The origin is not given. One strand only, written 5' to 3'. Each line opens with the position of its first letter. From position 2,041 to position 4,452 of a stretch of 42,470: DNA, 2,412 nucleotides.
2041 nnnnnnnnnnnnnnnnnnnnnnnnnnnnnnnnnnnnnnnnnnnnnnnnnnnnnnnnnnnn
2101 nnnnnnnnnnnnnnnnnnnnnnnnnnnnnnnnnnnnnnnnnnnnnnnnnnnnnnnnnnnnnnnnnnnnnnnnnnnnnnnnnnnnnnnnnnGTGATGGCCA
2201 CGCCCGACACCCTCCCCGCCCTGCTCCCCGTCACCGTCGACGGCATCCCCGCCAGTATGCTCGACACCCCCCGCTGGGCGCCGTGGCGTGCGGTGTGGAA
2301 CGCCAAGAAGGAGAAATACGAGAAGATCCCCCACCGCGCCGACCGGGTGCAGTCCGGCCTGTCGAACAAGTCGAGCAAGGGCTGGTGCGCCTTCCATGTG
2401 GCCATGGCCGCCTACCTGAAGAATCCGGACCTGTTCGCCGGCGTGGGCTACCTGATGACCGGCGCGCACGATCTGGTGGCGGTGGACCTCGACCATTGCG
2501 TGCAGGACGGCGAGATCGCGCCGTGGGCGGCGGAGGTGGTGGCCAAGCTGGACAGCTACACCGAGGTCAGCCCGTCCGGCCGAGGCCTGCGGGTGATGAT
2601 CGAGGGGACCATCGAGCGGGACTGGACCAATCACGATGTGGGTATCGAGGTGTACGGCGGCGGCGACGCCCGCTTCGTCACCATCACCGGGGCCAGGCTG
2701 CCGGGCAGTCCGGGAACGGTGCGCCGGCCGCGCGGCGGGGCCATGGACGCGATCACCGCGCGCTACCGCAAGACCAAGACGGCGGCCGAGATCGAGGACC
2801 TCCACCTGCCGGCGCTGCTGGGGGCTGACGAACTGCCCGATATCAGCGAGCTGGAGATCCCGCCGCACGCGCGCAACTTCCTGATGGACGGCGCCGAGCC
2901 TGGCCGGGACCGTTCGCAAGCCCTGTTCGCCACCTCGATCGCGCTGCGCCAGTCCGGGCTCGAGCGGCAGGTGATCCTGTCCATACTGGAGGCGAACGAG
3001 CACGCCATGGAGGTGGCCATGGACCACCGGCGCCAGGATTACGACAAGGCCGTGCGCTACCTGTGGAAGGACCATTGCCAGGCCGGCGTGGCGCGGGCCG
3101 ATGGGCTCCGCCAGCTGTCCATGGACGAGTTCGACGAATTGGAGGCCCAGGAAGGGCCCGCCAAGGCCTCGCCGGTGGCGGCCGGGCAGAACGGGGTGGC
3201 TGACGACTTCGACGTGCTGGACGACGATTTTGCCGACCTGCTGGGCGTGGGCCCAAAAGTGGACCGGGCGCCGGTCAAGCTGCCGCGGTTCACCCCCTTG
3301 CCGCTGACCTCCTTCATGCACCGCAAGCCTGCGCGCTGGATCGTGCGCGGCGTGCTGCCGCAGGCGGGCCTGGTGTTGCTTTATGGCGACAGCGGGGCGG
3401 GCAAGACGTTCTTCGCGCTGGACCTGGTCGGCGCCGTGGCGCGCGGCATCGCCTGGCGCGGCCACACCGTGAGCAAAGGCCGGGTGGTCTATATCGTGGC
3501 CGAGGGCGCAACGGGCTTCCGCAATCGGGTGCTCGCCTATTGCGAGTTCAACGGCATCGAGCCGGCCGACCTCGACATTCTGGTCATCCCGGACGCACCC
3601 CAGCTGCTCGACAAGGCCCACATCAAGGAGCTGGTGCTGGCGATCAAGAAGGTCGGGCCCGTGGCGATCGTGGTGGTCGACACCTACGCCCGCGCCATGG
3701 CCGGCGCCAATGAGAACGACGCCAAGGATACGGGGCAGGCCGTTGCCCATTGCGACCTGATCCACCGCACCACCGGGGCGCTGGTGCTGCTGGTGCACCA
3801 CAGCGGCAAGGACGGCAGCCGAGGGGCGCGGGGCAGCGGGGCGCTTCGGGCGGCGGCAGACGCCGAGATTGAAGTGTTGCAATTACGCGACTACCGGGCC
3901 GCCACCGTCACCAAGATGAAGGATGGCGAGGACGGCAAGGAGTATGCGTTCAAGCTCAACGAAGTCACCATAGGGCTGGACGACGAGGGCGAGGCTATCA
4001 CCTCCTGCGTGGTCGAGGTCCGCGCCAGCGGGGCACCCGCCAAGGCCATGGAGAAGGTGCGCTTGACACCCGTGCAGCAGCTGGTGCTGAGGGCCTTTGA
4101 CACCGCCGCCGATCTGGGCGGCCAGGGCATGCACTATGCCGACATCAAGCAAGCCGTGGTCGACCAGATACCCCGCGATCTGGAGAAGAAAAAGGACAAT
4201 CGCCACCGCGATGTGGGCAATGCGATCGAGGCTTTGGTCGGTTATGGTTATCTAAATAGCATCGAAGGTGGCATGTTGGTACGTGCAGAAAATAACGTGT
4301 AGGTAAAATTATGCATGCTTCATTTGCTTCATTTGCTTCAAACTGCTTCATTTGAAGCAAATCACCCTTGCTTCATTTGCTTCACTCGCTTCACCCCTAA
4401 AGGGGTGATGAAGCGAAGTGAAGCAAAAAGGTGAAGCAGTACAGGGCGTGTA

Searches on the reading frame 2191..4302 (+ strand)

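Call 98: search_protein_families(library=phrogs, proteins=[window:2191-4302:+], max_evalue=0.001)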
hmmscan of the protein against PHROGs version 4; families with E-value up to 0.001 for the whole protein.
window:2191-4302:+ (703 aa): 18 families
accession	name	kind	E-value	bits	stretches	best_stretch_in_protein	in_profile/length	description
phrog_2850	-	unknown function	2.1e-59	202.6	1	376-610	142-381/465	-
phrog_906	-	DNA, RNA and nucleotide metabolism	1.2e-52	180.8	1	303-693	428-843/872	DNA polymerase/primase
phrog_13901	-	DNA, RNA and nucleotide metabolism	4e-33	116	1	16-196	8-188/341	DNA primase/helicase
phrog_1829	-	DNA, RNA and nucleotide metabolism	4.3e-30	105.5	1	17-248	4-243/772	DNA primase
phrog_3228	-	DNA, RNA and nucleotide metabolism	2.9e-24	86.4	1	379-602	361-598/766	replicative helicase-primase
phrog_6012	-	DNA, RNA and nucleotide metabolism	3.2e-19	70.5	1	379-562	133-324/447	DNA helicase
phrog_15962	-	DNA, RNA and nucleotide metabolism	1.9e-16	60.5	1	17-198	29-216/835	DNA primase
phrog_2597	-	DNA, RNA and nucleotide metabolism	8e-16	58.7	1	382-593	357-574/747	DNA primase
phrog_3123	-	unknown function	2.4e-15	57.1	1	377-549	326-523/583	-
phrog_8643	-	DNA, RNA and nucleotide metabolism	4.5e-14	53.6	1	61-170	67-171/179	DNA polymerase/primase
phrog_3022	-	DNA, RNA and nucleotide metabolism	8.6e-14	51.9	1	17-170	7-161/788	DNA primase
phrog_239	-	DNA, RNA and nucleotide metabolism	9.8e-10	39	1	382-560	349-551/801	DNA primase/helicase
phrog_6357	-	unknown function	6e-09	36.6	1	381-592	20-220/321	-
phrog_25693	-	unknown function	1.1e-07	31.9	1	380-565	38-241/405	-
phrog_1284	-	unknown function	3.7e-07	30.8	1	381-507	24-146/306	-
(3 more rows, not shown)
